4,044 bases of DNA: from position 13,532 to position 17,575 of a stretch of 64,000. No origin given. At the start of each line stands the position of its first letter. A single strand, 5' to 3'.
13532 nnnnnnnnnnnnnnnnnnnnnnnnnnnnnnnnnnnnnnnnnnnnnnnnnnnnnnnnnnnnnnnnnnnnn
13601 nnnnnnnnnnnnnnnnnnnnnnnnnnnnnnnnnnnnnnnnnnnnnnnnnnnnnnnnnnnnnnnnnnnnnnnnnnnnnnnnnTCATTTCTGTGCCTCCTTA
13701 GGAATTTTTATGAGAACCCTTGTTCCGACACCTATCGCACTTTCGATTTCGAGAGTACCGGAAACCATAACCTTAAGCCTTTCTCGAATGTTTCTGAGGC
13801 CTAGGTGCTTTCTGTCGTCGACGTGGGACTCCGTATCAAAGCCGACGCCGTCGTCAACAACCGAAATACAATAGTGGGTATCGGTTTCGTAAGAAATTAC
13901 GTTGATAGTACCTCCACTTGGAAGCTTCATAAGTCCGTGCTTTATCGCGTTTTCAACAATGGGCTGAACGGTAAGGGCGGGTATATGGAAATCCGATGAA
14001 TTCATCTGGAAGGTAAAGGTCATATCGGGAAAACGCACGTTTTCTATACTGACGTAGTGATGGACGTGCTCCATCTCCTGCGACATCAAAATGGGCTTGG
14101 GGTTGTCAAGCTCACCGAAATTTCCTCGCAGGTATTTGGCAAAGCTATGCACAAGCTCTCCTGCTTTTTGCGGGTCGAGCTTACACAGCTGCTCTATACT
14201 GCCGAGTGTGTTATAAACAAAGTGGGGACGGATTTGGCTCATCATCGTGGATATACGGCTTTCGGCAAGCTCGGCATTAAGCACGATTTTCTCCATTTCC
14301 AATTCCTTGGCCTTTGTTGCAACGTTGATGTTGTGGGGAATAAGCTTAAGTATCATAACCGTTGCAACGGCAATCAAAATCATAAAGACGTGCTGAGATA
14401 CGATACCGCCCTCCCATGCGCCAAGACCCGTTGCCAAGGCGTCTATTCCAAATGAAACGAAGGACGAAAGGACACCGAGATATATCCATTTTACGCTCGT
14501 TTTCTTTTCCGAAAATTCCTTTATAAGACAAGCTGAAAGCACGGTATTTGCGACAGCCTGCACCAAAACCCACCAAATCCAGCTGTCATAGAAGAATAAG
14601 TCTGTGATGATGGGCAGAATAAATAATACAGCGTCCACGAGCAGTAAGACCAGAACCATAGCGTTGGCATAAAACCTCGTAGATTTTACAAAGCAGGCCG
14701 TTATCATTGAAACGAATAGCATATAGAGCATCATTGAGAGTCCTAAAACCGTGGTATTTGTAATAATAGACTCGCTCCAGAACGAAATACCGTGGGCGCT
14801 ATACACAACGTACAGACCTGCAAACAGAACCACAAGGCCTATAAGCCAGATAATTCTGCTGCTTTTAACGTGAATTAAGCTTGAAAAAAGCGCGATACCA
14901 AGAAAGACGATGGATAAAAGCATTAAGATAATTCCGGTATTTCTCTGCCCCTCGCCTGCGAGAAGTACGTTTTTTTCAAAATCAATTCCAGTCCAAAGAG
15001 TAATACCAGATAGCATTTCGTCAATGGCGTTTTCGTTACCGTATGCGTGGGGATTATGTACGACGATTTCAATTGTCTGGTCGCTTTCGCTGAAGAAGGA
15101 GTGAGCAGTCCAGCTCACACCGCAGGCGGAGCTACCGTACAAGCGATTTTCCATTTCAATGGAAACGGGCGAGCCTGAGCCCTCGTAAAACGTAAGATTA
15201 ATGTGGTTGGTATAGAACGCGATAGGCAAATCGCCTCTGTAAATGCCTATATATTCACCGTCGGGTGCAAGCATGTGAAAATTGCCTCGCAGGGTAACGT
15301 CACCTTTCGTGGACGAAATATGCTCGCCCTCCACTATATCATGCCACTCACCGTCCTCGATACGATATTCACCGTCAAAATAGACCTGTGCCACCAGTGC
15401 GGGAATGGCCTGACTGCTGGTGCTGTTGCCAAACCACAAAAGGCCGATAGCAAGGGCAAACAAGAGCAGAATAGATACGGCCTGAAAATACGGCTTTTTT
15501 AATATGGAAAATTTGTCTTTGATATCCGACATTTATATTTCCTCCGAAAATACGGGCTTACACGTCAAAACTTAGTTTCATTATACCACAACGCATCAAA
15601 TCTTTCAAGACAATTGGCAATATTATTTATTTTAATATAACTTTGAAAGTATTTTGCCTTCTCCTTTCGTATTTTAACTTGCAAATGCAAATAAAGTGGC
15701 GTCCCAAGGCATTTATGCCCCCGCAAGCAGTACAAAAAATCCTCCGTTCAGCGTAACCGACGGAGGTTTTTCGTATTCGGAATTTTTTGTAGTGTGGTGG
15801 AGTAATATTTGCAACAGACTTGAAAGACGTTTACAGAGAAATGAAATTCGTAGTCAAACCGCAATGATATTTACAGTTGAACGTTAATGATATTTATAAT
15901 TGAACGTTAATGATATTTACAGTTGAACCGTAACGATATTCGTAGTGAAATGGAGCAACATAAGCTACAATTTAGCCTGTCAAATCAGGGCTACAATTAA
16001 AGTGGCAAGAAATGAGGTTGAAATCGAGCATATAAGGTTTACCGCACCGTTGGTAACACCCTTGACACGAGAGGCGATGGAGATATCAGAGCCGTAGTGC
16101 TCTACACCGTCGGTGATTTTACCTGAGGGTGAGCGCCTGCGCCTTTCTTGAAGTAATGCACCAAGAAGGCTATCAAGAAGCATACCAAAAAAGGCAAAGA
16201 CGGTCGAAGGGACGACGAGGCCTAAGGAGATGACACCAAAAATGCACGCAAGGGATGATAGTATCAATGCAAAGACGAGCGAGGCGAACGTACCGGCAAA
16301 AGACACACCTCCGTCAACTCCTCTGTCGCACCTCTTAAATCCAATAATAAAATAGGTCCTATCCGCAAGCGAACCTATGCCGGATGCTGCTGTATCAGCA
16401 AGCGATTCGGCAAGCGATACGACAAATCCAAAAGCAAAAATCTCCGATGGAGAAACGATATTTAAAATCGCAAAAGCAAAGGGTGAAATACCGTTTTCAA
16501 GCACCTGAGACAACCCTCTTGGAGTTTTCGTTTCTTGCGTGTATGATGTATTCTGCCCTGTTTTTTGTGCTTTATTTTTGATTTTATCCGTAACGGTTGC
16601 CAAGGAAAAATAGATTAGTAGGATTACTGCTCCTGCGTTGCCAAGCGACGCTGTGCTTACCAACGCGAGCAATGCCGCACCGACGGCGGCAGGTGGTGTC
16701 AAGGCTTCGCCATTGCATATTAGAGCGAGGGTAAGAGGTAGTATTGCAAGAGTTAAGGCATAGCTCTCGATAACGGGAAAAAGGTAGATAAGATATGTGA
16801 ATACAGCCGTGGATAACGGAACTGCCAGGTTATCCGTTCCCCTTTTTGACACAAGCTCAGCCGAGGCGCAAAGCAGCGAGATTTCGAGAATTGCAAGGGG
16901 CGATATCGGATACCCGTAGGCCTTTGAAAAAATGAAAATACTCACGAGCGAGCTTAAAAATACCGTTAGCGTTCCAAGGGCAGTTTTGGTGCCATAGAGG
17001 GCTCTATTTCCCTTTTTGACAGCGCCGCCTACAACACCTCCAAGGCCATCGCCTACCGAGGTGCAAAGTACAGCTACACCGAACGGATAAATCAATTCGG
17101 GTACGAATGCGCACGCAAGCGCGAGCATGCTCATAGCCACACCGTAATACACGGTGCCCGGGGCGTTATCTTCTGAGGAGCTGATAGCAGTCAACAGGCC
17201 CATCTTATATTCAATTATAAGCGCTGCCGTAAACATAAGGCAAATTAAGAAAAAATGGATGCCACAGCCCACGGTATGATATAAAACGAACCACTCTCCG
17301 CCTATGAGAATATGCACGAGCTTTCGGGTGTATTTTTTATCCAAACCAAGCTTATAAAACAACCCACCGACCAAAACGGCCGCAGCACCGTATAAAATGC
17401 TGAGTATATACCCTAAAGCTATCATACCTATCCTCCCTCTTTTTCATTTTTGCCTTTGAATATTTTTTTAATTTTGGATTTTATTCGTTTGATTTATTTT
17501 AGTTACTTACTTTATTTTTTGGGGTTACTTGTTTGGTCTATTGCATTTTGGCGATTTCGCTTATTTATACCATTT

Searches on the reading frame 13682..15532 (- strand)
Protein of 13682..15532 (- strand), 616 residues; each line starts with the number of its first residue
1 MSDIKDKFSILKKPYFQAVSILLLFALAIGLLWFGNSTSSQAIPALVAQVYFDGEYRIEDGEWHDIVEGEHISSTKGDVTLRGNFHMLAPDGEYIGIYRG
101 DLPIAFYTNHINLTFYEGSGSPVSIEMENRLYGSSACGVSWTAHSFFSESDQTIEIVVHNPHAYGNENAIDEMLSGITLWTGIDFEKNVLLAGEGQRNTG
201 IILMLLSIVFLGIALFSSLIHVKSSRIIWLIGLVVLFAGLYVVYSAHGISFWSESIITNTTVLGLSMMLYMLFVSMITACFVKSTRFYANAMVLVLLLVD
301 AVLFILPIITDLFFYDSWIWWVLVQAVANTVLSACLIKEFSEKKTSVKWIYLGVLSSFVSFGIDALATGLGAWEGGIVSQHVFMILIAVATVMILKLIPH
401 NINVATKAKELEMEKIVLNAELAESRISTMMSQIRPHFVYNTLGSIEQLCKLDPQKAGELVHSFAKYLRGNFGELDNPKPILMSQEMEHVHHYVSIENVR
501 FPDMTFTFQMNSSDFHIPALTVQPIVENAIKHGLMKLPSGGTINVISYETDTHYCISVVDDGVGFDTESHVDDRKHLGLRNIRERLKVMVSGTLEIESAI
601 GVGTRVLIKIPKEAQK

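Call 34: search_protein_families(library=pfam, proteins=[window:13682-15532:-], max_evalue=0.001)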
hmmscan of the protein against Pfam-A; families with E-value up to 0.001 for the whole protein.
window:13682-15532:- (616 aa): 2 families
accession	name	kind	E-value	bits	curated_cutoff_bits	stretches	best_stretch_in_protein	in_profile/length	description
PF06580.19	His_kinase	-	9.7e-19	67.9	25.2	1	426-503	2-79/81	Histidine kinase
PF02518.31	HATPase_c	-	3.1e-09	37.7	26.4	1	522-613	10-110/111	Histidine kinase-, DNA gyrase B-, and HSP90-like ATPase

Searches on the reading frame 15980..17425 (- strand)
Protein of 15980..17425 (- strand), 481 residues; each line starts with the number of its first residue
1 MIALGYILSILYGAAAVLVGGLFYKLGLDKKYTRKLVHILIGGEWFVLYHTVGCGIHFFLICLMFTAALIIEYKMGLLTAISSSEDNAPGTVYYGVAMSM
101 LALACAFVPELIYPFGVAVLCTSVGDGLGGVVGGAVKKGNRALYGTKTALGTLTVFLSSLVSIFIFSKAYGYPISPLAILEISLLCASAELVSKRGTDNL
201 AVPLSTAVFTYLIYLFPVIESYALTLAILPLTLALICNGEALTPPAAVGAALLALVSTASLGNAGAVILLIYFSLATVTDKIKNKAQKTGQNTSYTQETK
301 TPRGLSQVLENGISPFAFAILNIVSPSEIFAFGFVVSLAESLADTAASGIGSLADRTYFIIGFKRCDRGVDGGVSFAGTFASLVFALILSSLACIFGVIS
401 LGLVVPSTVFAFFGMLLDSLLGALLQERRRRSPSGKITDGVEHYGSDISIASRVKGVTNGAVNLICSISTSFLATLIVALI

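Call 34: search_protein_families(library=pfam, proteins=[window:15980-17425:-], max_evalue=0.001)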
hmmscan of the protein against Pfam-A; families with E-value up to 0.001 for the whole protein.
window:15980-17425:- (481 aa): 1 family
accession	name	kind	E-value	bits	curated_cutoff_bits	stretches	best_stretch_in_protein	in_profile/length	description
PF01940.21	DUF92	-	3.9e-43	148.1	27.5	1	232-470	6-250/251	Integral membrane protein DUF92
